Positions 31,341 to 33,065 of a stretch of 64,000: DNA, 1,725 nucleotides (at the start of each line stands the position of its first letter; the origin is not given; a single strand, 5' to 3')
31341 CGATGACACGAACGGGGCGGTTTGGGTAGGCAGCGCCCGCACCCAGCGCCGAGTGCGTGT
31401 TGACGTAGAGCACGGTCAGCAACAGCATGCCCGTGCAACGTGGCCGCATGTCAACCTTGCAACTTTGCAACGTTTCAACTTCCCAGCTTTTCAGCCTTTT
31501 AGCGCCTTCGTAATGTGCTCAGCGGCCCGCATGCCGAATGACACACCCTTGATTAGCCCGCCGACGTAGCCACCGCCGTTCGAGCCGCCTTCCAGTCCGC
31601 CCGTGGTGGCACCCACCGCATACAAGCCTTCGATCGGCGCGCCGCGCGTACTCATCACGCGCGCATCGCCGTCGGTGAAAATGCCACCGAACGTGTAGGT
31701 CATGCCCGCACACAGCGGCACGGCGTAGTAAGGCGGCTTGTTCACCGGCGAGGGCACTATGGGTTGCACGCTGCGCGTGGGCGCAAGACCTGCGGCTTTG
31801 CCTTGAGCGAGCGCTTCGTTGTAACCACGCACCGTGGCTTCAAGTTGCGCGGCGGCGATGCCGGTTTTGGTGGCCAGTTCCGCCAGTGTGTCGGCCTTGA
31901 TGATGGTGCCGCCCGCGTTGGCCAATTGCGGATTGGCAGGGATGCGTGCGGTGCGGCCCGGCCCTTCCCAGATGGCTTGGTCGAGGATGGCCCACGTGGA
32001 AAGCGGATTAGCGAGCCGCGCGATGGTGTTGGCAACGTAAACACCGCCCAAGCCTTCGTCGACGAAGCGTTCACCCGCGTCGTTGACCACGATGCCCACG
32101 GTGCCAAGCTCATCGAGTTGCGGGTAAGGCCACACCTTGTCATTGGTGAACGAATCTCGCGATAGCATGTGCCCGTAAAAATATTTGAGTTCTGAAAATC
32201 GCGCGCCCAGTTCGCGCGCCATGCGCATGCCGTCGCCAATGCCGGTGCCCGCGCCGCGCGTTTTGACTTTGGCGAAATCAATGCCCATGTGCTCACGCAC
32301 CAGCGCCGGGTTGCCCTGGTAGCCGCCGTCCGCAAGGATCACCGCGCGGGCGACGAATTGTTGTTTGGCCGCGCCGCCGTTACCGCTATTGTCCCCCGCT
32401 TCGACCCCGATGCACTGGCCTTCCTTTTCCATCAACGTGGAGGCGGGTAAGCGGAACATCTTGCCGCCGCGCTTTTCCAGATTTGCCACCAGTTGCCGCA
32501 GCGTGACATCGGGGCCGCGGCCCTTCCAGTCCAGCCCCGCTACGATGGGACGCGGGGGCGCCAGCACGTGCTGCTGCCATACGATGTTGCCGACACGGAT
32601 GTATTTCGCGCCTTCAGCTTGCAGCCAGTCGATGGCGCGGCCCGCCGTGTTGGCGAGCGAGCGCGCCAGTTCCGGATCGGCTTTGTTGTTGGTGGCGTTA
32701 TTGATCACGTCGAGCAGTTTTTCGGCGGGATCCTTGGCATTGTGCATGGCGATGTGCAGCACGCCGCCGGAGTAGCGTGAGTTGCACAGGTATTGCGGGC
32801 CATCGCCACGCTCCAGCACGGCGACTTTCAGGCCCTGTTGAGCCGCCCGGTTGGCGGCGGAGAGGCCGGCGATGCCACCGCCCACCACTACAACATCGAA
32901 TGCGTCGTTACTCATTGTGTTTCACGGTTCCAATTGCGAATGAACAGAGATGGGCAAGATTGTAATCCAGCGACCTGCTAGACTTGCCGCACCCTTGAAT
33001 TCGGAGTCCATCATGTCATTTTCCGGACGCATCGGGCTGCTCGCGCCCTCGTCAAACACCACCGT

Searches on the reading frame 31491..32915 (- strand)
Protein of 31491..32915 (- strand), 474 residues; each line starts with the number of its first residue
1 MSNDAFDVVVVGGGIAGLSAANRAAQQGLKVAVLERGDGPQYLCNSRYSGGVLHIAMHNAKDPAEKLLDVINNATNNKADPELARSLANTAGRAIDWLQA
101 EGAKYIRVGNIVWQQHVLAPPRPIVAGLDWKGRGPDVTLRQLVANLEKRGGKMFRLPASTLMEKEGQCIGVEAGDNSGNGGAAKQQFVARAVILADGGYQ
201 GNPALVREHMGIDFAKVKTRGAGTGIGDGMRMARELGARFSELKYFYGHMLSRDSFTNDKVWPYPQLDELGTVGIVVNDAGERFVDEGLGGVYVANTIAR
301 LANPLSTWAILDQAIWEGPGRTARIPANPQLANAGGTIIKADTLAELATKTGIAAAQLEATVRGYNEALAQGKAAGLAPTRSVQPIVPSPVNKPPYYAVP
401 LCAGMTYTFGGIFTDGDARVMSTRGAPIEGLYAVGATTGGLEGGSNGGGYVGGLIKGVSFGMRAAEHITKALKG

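Call 69: search_protein_families(library=pfam, proteins=[window:31491-32915:-], max_evalue=0.001)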
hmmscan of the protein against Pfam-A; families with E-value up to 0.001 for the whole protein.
window:31491-32915:- (474 aa): 12 families
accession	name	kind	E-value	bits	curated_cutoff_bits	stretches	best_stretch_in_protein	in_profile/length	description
PF00890.30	FAD_binding_2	-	2.2e-50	172.5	20.4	1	7-449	1-411/414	FAD binding domain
PF01266.30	DAO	-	1.4e-14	54.9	27.9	1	7-200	1-206/353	FAD dependent oxidoreductase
PF07992.20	Pyr_redox_2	-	7.3e-09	35.9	26.1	1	6-82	1-58/291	Pyridine nucleotide-disulphide oxidoreductase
PF13450.12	NAD_binding_8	-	2.7e-08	34.4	21.9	1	10-55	1-47/68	NAD(P)-binding Rossmann-like domain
PF01134.28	GIDA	-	1.1e-07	31.7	22.1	1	7-34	1-28/391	Glucose inhibited division protein A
PF01946.23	Thi4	-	8.6e-07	28.9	26.2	1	6-80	18-89/235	Thi4 family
PF03486.20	HI0933_like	-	9.2e-07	29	50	1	7-39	2-34/244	HI0933-like protein Rossmann domain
PF12831.13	FAD_oxidored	-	9.9e-06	25.5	27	1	7-37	1-31/416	FAD dependent oxidoreductase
PF05834.18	Lycopene_cycl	-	3.4e-05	23.5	23.4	1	7-42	1-38/380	Lycopene cyclase protein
PF01262.27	AlaDh_PNT_C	-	5.9e-05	23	23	1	7-60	30-83/214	Alanine dehydrogenase/PNT, C-terminal domain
PF01494.25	FAD_binding_3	-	0.00069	19.4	22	0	7-40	3-36/349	FAD binding domain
PF00070.33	Pyr_redox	-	0.00095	20.1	22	0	8-39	2-33/82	Pyridine nucleotide-disulphide oxidoreductase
